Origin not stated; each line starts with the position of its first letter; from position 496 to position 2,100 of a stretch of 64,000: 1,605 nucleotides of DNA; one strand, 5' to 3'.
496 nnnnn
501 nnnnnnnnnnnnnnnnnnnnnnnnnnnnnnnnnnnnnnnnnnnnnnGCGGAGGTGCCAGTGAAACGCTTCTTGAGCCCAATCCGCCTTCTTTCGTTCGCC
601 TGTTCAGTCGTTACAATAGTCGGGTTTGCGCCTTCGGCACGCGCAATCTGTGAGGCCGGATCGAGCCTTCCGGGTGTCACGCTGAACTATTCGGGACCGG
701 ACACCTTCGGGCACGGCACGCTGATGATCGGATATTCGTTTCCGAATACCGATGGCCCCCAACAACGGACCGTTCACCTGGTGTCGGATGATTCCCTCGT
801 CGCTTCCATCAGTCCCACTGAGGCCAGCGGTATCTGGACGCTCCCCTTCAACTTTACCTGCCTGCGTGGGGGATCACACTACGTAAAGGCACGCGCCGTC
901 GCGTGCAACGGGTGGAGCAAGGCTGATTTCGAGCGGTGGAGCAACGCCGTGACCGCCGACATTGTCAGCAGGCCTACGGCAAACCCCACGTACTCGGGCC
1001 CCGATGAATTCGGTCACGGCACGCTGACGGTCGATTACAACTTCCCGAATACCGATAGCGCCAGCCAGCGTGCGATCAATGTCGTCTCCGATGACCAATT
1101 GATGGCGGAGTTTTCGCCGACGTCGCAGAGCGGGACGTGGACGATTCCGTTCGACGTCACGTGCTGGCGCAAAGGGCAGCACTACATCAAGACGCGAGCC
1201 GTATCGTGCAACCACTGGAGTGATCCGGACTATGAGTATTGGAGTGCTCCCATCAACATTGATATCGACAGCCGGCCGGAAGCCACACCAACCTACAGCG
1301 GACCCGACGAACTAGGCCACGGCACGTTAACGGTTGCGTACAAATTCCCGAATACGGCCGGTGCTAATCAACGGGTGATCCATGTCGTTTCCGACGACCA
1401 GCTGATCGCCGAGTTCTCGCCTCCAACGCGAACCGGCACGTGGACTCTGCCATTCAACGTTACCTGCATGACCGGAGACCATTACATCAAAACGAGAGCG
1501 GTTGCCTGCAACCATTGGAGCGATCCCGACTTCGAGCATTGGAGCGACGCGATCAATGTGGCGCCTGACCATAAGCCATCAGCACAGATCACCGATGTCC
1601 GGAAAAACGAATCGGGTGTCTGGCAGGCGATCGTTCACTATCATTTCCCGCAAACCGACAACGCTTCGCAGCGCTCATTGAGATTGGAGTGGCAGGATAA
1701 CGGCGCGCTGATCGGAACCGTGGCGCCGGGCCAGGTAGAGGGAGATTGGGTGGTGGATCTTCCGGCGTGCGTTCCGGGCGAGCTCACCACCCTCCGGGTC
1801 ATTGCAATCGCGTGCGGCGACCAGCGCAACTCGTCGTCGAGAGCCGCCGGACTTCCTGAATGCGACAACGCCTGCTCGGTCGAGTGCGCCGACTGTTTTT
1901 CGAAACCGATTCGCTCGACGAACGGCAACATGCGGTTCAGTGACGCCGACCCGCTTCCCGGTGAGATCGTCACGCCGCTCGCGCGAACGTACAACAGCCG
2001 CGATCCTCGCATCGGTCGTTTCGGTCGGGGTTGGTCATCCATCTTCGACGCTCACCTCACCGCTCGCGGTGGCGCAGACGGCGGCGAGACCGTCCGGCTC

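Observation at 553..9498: Sec-signal-peptide giant RHS toxin with no T6SS/T7SS/CDI/Tc partner genes nearby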

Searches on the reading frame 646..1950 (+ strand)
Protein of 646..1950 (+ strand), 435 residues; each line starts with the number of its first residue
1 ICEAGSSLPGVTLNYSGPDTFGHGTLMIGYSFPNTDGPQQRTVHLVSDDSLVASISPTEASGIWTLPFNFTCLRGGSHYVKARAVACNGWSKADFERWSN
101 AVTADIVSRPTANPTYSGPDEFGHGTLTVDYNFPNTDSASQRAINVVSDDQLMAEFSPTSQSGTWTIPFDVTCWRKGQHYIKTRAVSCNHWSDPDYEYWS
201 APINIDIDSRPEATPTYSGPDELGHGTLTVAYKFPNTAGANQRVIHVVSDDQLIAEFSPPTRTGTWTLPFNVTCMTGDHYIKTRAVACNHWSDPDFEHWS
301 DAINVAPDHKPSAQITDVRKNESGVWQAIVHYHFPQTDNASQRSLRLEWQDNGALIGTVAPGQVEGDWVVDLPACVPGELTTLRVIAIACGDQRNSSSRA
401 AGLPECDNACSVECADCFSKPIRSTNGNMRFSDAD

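Call 30: find_homologous_proteins(query=window:646-1950:+, max_evalue=0.001)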
Query window:646-1950:+ (435 aa): 4 proteins with E <= 0.001 among 8000 candidates.
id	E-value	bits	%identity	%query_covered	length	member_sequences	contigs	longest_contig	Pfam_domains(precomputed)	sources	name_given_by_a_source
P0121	3.6e-52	196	36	84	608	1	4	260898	PF20148.5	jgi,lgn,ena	-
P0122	9.2e-21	92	28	76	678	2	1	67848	PF20148.5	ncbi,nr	ncbi:MAG TPA: DUF6531 domain-containing protein [Thermoanaerobaculia bacterium]|nr:DUF6531 domain-co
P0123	2.2e-14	71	32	42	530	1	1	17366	PF20148.5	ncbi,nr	ncbi:MAG: RHS repeat protein, partial [Acidobacteriota bacterium]|nr:RHS repeat protein [Acidobacter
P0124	2.7e-10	58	27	92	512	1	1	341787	-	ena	-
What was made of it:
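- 646..1860 (+): Four ~101-aa Ig-like beta-sandwich repeats (motif F-P-N-T-D), each with one invariant Cys pair. Only four homologous proteins were found, all N-terminal to DUF6531/RHS (call 30).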

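Call 41: find_encoding_contigs(protein=P0121, flank=10000, max_places=2)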
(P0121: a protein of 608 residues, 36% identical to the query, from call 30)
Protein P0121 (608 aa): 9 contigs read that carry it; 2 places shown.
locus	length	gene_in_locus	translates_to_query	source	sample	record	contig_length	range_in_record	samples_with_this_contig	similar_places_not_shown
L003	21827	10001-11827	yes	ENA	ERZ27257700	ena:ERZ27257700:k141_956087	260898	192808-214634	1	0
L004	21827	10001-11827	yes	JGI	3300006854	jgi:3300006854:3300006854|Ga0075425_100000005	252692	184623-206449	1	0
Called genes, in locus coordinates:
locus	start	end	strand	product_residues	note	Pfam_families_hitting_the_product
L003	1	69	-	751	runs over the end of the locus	PF17990:LodA_N, PF18417:LodA_C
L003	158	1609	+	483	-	-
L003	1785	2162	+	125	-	-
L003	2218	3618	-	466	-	PF00657:Lipase_GDSL, PF13472:Lipase_GDSL_2 (weak)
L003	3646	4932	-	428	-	PF03349:Toluene_X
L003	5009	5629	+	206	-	PF14371:DUF4412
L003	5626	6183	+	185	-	PF00160:Pro_isomerase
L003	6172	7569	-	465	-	PF02934:GatB_N, PF02637:GatB_Yqey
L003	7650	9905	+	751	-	PF13492:GAF_3 (faint), PF01590:GAF (weak), PF13185:GAF_2, PF00990:GGDEF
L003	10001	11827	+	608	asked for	PF20148:DUF6531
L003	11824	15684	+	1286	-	PF03527:RHS (faint), PF25023:TEN_YD-shell, PF05593:RHS_repeat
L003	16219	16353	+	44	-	-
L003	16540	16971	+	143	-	-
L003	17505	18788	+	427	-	PF01546:Peptidase_M20, PF07687:M20_dimer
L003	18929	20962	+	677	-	PF12439:GDE_N, PF06202:GDE_C, PF22422:MGH1-like_GH (weak)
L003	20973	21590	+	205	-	-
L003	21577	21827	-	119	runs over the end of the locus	-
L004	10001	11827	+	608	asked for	PF20148:DUF6531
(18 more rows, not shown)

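Call 54: search_protein_families(library=pfam, proteins=[window:646-1950:+], max_evalue=5)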
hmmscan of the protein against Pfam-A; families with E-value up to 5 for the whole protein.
window:646-1950:+ (435 aa): 2 families
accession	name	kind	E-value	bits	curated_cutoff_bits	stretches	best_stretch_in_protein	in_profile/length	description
PF23218.1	PH_AIR9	-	0.00097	20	27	1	142-183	25-65/97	AIR9 PH-like domain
PF17829.7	GH115_C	-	0.16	12.3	24.1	1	136-187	94-148/172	Glycosyl hydrolase family 115 C-terminal domain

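Call 63: search_protein_families(library=ncbifam, proteins=[window:646-1950:+], max_evalue=1)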
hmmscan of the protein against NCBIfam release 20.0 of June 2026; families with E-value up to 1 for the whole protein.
window:646-1950:+ (435 aa): 1 family
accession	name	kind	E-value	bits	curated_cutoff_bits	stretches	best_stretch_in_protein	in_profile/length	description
NF000371.1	vanH_Agroup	exception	0.14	11.4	700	0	173-191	67-85/322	VanH-A/VanH-Pt family D-lactate dehydrogenase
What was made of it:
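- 646..1860 (+): No Pfam or NCBIfam model matches (calls 54, 63).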

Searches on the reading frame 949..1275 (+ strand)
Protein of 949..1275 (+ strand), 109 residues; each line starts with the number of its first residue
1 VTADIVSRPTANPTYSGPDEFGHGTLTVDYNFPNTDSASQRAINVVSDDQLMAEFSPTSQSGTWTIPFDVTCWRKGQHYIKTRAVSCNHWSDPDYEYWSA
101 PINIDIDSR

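Call 43: predict_structure(alignment_id=A2)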
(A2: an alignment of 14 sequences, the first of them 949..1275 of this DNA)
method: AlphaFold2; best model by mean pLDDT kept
length: 109 residues; sequences in the alignment: 14
mean_pLDDT: 92.3   pTM: 0.83
mean pLDDT of the five models: 92.3, 92.2, 91.4, 90.9, 90.8
residues with pLDDT >= 90: 90; 70-90: 13; 50-70: 5; < 50: 1
segments of 3 or more residues with pLDDT < 50: none
pLDDT, mean of each block of 10 residues (from residue 1): 74 95 96 94 97 97 97 94 92 92 86
secondary structure, 60 per line:
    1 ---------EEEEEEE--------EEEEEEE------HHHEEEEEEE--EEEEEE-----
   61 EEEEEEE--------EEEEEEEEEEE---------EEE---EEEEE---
elements in order: E10-16 E25-31 E41-47 E50-55 E61-67 E76-86 E96-98 E102-106
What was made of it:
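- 646..1860 (+): The AF2 model has pLDDT 92.3 (call 43).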
